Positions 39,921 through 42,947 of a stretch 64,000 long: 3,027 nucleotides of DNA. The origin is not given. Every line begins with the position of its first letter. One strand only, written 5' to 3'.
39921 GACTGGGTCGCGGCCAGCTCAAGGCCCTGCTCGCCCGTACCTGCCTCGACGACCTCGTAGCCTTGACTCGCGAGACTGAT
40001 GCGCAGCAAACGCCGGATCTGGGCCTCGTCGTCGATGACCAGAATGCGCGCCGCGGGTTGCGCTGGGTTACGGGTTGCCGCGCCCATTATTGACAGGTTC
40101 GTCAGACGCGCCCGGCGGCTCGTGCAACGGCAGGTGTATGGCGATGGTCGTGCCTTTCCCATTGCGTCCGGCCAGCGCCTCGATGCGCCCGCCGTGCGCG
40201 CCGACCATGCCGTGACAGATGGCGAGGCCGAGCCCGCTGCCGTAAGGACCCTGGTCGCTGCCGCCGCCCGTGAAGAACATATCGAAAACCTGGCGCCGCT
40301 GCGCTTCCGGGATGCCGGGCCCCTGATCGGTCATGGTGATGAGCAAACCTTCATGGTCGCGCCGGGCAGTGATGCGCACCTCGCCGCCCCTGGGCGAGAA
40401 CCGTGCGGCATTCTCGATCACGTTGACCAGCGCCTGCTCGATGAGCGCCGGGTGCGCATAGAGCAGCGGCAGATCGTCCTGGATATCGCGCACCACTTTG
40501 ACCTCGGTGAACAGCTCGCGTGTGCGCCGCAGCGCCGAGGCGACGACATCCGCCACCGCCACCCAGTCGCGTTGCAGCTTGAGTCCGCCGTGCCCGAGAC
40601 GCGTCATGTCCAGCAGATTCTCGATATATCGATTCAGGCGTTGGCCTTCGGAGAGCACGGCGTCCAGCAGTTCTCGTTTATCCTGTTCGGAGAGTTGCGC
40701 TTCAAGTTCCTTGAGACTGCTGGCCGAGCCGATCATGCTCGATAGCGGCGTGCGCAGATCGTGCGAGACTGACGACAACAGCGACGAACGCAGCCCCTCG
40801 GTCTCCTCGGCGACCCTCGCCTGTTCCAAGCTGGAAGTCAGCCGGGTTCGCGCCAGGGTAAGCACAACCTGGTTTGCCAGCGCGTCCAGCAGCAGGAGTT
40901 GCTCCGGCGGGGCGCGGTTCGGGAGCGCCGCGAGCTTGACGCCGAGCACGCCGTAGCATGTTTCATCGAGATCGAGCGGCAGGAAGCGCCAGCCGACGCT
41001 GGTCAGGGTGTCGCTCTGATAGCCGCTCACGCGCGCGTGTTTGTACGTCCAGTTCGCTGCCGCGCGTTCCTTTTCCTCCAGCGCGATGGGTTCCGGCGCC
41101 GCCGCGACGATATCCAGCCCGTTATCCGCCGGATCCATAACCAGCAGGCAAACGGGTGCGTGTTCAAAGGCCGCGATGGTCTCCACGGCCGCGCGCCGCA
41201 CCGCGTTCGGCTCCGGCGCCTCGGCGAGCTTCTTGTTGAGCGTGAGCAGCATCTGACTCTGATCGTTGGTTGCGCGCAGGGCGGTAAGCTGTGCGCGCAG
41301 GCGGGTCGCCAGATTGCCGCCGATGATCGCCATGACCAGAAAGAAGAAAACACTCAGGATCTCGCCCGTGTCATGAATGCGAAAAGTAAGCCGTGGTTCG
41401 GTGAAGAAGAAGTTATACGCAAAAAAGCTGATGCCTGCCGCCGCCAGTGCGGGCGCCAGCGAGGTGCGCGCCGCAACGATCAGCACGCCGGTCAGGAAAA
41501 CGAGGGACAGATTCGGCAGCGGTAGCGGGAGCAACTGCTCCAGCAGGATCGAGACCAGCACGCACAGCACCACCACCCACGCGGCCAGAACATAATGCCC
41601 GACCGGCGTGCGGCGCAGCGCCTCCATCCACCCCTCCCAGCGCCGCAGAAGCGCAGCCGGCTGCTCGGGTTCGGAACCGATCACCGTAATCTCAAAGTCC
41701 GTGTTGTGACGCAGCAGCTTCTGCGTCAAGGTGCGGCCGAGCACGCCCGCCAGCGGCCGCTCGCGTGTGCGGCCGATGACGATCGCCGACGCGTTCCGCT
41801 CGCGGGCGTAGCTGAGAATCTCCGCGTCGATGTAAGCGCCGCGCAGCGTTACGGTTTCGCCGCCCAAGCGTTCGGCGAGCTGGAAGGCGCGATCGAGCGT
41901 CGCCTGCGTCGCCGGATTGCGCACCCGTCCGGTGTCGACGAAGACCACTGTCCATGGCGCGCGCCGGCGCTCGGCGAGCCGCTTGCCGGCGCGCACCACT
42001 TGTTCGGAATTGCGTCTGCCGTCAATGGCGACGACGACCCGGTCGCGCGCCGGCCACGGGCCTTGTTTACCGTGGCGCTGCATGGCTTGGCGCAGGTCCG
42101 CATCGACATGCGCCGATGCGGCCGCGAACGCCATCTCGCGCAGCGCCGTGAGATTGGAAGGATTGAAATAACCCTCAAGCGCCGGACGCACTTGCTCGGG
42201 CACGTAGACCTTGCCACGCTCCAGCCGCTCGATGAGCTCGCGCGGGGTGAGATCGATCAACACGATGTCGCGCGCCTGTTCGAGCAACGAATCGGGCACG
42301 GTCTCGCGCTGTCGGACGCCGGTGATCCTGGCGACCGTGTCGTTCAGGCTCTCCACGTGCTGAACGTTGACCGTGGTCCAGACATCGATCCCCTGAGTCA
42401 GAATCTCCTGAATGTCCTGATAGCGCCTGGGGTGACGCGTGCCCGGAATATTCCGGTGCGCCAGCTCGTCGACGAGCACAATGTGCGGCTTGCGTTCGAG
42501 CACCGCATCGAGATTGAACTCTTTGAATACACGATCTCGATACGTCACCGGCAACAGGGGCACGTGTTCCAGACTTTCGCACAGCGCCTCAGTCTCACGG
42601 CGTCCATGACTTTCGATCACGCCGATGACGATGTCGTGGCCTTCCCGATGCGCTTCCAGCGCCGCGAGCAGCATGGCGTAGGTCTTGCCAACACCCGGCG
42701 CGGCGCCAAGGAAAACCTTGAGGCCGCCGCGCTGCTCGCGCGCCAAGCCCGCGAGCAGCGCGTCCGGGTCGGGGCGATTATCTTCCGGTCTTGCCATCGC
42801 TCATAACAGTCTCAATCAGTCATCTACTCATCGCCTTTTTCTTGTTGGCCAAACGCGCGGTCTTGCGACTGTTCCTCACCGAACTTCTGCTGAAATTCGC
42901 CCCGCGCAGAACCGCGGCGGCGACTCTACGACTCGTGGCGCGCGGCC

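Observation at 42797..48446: kdpFABC-DE locus in decay: vapBC inserted between kdpC and kdpD, kdpA-kdpB out-of-frame deletion fusion, extra frameshift in kdpB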

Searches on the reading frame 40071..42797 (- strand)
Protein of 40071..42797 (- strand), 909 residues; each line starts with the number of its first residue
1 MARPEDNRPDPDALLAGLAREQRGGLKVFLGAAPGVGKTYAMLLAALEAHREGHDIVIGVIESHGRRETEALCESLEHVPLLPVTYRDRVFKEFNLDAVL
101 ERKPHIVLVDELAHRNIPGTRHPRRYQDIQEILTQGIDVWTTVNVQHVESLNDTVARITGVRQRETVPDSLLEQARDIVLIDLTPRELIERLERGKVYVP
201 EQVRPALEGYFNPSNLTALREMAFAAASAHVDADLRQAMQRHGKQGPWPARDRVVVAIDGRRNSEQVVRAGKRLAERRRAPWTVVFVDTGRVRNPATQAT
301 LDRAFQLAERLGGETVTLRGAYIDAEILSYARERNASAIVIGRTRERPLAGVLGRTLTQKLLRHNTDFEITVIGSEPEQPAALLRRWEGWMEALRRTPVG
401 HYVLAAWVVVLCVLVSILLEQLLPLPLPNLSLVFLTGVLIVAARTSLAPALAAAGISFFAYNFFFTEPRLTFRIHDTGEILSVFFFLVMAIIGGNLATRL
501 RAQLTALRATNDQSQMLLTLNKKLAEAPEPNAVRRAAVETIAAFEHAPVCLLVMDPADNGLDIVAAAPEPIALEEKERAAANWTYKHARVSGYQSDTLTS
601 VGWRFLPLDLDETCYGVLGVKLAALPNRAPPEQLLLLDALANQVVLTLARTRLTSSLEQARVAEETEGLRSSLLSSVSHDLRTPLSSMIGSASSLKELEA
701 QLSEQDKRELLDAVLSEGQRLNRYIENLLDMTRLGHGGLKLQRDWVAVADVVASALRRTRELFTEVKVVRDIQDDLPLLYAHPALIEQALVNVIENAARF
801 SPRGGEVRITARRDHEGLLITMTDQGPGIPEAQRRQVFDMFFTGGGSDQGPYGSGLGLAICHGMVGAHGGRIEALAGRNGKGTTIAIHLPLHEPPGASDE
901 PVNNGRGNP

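Call 16: search_protein_families(library=pfam, proteins=[window:40071-42797:-], max_evalue=0.01)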
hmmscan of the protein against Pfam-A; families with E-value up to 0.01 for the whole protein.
window:40071-42797:- (909 aa): 6 families
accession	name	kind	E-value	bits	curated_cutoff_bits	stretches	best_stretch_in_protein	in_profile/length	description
PF02702.23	KdpD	-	4.8e-89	297.8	26.1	1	22-230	1-209/210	Osmosensitive K+ channel His kinase sensor domain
PF13493.11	DUF4118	-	2.4e-25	88.8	28.4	1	402-507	1-104/107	Domain of unknown function (DUF4118)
PF02518.31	HATPase_c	-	8e-24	84.7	26.4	1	784-892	4-110/111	Histidine kinase-, DNA gyrase B-, and HSP90-like ATPase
PF00512.31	HisKA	-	2.4e-16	60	26.9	1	670-737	2-66/66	His Kinase A (phospho-acceptor) domain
PF00582.32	Usp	-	6.8e-11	43.3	24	1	252-364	3-132/141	Universal stress protein family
PF13581.12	HATPase_c_2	-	6.2e-06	26.7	27.4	1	789-866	39-110/127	Histidine kinase-like ATPase domain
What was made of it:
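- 40068..42797 (-): kdpD, an open 909-codon ORF, gamma-type. All domains are present: PF02702, Usp, DUF4118, HisKA and HATPase_c (call 16).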
